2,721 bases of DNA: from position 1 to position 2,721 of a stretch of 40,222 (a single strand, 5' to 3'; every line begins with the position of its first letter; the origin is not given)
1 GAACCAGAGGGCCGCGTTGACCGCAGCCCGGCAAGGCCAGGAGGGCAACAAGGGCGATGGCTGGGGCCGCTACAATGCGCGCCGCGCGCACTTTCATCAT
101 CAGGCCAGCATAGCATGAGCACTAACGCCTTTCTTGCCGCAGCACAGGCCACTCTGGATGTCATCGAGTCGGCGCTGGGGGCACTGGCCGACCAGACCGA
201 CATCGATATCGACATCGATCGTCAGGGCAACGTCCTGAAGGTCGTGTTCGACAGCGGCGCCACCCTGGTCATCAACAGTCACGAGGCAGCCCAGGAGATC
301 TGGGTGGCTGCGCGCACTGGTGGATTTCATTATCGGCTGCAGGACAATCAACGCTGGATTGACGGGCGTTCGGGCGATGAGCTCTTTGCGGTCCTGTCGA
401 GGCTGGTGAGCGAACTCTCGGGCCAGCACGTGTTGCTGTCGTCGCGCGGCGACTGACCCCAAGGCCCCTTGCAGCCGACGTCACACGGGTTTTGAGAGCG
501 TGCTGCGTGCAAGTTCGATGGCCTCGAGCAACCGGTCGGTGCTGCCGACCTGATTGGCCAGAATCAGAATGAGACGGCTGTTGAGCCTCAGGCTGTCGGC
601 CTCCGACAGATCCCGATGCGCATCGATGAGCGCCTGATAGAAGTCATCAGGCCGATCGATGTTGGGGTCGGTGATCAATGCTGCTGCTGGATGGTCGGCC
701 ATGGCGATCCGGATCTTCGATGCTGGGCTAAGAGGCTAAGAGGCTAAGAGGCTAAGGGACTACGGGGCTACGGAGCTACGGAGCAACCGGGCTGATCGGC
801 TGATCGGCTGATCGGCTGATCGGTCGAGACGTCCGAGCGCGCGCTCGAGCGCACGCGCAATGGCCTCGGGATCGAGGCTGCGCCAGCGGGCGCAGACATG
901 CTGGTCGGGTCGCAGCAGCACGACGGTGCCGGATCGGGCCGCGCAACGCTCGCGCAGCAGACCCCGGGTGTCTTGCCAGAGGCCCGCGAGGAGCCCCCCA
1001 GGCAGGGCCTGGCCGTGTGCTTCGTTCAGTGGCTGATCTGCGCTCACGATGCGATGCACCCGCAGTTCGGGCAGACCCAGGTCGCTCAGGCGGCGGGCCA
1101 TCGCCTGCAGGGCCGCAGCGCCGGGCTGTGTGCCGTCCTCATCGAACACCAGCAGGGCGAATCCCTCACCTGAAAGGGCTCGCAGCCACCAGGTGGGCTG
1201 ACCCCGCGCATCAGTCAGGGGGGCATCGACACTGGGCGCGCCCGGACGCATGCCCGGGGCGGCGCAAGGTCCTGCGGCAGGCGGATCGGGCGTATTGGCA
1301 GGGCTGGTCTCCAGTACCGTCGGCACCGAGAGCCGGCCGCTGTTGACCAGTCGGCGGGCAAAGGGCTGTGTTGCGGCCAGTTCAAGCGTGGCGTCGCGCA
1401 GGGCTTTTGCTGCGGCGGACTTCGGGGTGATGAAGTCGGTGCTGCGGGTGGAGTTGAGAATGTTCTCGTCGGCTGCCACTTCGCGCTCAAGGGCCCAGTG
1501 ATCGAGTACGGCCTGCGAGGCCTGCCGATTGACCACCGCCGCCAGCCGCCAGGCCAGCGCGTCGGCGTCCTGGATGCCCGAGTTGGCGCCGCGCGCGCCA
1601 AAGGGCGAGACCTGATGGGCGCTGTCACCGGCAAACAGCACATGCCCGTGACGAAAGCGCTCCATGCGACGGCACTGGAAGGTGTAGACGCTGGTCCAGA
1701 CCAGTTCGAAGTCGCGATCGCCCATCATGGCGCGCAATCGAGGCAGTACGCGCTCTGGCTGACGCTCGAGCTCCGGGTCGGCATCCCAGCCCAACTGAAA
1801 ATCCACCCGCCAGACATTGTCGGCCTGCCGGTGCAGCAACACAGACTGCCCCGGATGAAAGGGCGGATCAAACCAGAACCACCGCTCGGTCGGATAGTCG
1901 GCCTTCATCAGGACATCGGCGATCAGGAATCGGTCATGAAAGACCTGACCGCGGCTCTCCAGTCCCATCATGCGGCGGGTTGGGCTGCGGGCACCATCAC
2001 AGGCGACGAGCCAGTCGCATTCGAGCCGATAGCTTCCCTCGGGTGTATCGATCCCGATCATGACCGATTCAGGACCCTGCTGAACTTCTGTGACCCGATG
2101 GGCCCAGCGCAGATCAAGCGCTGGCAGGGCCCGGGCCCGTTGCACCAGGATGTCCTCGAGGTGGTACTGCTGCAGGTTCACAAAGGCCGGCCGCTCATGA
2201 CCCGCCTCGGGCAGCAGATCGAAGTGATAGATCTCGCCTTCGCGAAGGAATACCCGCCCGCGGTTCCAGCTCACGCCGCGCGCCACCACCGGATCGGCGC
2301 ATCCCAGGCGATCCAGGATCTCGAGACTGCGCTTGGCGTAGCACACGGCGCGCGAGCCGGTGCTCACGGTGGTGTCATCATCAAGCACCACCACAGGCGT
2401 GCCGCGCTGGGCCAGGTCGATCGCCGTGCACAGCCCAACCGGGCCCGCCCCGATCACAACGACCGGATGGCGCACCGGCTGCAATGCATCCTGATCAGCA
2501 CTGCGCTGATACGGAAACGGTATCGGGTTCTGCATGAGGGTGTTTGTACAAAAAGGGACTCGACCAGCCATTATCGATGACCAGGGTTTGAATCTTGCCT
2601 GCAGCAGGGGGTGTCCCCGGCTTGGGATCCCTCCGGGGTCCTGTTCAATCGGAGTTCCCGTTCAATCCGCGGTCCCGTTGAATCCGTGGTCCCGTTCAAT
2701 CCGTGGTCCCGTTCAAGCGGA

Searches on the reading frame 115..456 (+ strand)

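Call 5: search_protein_families(library=ncbifam, proteins=[window:115-456:+], max_evalue=0.001)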
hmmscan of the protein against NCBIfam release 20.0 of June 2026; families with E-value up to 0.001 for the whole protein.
window:115-456:+ (113 aa): 2 families
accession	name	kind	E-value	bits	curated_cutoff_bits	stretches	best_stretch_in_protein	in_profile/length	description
TIGR03421.1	FeS_CyaY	equivalog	1.4e-29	102.1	53.25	1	4-106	3-102/104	iron donor protein CyaY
TIGR03422.1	mito_frataxin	exception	1.8e-09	37.8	94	1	8-96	4-96/100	frataxin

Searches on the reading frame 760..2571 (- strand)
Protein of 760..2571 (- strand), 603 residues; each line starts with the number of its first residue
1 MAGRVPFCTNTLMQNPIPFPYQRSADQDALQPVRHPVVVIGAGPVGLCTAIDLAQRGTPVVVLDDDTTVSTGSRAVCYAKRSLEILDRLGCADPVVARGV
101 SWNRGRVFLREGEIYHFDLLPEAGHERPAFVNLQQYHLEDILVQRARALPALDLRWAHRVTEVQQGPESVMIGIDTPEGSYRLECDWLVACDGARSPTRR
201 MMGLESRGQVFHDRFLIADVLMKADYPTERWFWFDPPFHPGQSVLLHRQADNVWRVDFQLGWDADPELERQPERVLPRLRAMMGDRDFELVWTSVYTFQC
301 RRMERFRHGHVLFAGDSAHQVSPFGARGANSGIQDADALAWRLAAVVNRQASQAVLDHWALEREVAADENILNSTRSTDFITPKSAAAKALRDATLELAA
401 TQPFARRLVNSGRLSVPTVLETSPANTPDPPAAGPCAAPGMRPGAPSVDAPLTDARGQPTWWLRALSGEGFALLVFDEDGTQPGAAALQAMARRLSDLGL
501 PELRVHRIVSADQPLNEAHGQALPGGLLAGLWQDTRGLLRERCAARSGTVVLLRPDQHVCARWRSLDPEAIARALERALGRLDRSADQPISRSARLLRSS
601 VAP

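Call 3: search_protein_families(library=pfam, proteins=[window:760-2571:-], max_evalue=0.01)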
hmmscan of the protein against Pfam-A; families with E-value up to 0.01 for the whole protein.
window:760-2571:- (603 aa): 10 families
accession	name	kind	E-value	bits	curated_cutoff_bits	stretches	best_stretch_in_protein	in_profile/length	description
PF01494.25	FAD_binding_3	-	5.9e-58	197.2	22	1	36-369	3-344/349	FAD binding domain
PF01266.30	DAO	-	4.1e-08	33.6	27.9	1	37-72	2-37/353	FAD dependent oxidoreductase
PF07992.20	Pyr_redox_2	-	3.9e-06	26.9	26.1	1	36-70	2-36/291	Pyridine nucleotide-disulphide oxidoreductase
PF03486.20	HI0933_like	-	0.00017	21.5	50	1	36-69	2-35/244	HI0933-like protein Rossmann domain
PF00890.30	FAD_binding_2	-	0.00069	19.3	20.4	1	37-68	2-33/414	FAD binding domain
PF13450.12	NAD_binding_8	-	0.00088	19.9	21.9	1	39-69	1-31/68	NAD(P)-binding Rossmann-like domain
PF21274.3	Rng_hyd_C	-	0.0025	18.5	27.5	0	544-581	68-106/107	Aromatic-ring hydroxylase, C-terminal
PF03721.20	UDPG_MGDP_dh_N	-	0.0031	17.5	27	1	37-67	3-33/187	UDP-glucose/GDP-mannose dehydrogenase family, NAD binding domain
PF13738.12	Pyr_redox_3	-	0.0035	17.1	30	1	38-70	1-34/305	Pyridine nucleotide-disulphide oxidoreductase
PF01946.23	Thi4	-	0.007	16.1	26.2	0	27-72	10-56/235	Thi4 family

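Call 5: search_protein_families(library=ncbifam, proteins=[window:760-2571:-], max_evalue=0.001)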
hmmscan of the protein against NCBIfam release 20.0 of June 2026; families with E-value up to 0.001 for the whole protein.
window:760-2571:- (603 aa): 75 families (the best 25 are shown)
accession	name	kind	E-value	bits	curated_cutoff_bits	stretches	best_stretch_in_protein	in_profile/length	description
NF006002.0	PRK08132.1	subfamily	6.1e-240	797.3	416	1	17-581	8-549/552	FAD-dependent oxidoreductase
NF004829.0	PRK06183.1-3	subfamily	1.6e-63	215.3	390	1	34-574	8-504/520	bifunctional 3-(3-hydroxy-phenyl)propionate/3-hydroxycinnamic acid hydroxylase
NF004832.0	PRK06184.1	subfamily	4.4e-63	213.8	476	1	36-578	8-498/506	hypothetical protein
NF004831.0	PRK06183.1-5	equivalog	3.5e-62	210.6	546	1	34-583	8-552/568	bifunctional 3-(3-hydroxy-phenyl)propionate/3-hydroxycinnamic acid hydroxylase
NF004780.0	PRK06126.1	subfamily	1.3e-52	178.8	445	2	133-478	124-479/552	hypothetical protein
NF004828.0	PRK06183.1-2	equivalog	8e-46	156.5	853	1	35-580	13-535/568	bifunctional 3-(3-hydroxy-phenyl)propionate/3-hydroxycinnamic acid hydroxylase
NF033145.1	rif_monoox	equivalog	7.5e-43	147.1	800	1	37-409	3-368/472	rifampin monooxygenase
NF005303.0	PRK06834.1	subfamily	7.7e-41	140.2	625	1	34-403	3-358/488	hypothetical protein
NF046068.1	AkvoneHdxseDnrF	equivalog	1e-39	136.7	650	1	37-376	1-355/439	aklavinone 12-hydroxylase DnrF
NF046069.1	AkvoneHdxseRdmE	equivalog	1.1e-39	136.7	700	1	37-479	1-445/521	aklavinone 12-hydroxylase RdmE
NF004827.0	PRK06183.1-1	equivalog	9.3e-39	133.3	966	1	36-403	17-382/554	bifunctional 3-(3-hydroxy-phenyl)propionate/3-hydroxycinnamic acid hydroxylase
NF006092.0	PRK08244.1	equivalog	5.3e-36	124.3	644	1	36-408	4-370/494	monooxygenase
NF004830.0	PRK06183.1-4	equivalog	1.3e-32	113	1135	1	23-404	7-386/617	bifunctional 3-(3-hydroxy-phenyl)propionate/3-hydroxycinnamic acid hydroxylase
NF045577.1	FAD_mono_MbnF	equivalog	1.1e-30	106.7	800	2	134-368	113-352/531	methanobactin biosynthesis FAD monooxygenase MbnF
TIGR01988.1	Ubi-OHases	subfamily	2.5e-29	102.3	224.65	1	37-409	2-381/387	ubiquinone biosynthesis hydroxylase, UbiH/UbiF/VisC/COQ6 family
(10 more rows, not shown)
